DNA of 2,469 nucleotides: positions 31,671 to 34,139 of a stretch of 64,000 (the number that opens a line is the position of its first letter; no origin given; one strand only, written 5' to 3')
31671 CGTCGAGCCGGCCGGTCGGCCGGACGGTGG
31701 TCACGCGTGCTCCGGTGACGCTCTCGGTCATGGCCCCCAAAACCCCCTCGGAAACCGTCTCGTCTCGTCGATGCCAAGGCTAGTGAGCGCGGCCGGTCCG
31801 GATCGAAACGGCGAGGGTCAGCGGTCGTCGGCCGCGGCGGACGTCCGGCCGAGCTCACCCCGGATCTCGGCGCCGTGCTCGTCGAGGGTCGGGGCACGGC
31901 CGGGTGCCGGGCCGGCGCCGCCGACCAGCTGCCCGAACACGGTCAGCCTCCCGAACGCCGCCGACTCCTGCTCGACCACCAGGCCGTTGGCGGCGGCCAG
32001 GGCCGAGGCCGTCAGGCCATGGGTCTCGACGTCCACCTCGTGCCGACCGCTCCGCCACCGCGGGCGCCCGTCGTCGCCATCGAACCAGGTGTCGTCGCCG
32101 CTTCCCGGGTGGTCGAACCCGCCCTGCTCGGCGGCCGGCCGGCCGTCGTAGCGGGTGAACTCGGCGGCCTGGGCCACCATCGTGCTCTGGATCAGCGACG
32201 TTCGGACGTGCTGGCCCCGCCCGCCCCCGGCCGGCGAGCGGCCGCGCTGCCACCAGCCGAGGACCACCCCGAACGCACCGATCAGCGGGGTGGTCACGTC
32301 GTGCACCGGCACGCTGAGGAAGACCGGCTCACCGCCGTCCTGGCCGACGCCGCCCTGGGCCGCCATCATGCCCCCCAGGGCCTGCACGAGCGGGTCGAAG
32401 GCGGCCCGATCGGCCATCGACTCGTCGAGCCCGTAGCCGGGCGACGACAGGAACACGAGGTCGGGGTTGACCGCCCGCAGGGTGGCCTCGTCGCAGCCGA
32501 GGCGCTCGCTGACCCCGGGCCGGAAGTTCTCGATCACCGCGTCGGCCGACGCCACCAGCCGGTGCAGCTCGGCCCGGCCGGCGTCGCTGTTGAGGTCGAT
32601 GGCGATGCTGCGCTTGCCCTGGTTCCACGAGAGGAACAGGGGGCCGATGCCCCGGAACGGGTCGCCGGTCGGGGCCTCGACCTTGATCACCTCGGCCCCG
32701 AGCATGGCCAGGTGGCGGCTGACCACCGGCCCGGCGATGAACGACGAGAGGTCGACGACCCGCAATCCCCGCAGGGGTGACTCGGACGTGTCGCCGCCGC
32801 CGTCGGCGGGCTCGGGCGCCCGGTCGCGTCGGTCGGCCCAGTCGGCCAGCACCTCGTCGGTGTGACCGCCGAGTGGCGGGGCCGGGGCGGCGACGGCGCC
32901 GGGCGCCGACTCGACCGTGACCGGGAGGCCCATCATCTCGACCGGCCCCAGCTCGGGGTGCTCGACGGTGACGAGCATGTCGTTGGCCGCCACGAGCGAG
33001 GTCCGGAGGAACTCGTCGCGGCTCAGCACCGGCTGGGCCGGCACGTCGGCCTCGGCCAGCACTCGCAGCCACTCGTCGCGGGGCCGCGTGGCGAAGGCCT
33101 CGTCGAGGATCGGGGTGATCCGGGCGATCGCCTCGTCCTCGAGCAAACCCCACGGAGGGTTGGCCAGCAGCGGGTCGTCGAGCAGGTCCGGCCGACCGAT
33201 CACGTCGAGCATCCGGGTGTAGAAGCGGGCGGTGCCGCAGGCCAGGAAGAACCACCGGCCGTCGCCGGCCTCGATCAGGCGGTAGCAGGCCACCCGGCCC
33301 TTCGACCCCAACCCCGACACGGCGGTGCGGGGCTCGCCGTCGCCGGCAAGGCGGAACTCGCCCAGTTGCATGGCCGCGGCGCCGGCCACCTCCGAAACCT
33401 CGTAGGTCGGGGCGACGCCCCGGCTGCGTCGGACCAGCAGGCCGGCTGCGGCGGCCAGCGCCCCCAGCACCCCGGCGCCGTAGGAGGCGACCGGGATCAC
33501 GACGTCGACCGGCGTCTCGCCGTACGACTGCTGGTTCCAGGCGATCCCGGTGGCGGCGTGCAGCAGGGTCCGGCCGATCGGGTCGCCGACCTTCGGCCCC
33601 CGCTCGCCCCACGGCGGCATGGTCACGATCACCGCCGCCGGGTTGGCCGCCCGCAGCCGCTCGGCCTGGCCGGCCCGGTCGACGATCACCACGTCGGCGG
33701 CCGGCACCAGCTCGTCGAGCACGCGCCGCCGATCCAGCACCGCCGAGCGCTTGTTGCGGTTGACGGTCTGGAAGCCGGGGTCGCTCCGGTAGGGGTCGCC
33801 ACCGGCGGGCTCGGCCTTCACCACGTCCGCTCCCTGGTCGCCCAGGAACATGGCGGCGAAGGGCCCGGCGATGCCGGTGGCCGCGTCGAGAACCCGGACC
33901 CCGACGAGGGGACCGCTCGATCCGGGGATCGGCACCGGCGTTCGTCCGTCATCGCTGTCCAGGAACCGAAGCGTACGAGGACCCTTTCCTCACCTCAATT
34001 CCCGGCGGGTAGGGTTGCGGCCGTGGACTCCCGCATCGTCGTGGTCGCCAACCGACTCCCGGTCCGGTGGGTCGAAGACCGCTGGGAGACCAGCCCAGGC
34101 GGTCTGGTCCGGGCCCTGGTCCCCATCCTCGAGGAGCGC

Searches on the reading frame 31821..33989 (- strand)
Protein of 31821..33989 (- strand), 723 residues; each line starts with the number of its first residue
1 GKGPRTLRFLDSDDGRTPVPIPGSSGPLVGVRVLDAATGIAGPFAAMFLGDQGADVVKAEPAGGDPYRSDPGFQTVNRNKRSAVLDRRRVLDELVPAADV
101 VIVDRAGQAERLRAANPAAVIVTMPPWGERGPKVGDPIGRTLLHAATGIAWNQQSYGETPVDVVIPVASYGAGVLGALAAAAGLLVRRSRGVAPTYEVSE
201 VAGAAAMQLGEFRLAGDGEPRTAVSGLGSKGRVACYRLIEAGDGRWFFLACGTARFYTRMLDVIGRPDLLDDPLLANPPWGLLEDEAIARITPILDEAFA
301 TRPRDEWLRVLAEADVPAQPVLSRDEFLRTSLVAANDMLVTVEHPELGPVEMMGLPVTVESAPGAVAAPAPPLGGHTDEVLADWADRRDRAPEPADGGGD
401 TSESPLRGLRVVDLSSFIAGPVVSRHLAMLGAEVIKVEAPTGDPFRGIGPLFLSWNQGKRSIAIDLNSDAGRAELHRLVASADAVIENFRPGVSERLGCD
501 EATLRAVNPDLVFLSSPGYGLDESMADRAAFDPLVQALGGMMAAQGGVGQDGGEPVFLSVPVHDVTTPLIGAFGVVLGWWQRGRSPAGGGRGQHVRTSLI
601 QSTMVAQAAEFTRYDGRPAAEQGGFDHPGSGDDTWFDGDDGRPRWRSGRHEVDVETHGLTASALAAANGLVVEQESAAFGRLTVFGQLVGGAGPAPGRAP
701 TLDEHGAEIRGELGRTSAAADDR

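Call 16: search_protein_families(library=pfam, proteins=[window:31821-33989:-], max_evalue=0.001)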
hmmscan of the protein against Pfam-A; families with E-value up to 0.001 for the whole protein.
window:31821-33989:- (723 aa): 1 family
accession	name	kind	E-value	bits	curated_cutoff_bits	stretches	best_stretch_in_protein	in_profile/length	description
PF02515.22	CoA_transf_3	-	6.5e-131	437.2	23.3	2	28-377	1-366/366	CoA-transferase family III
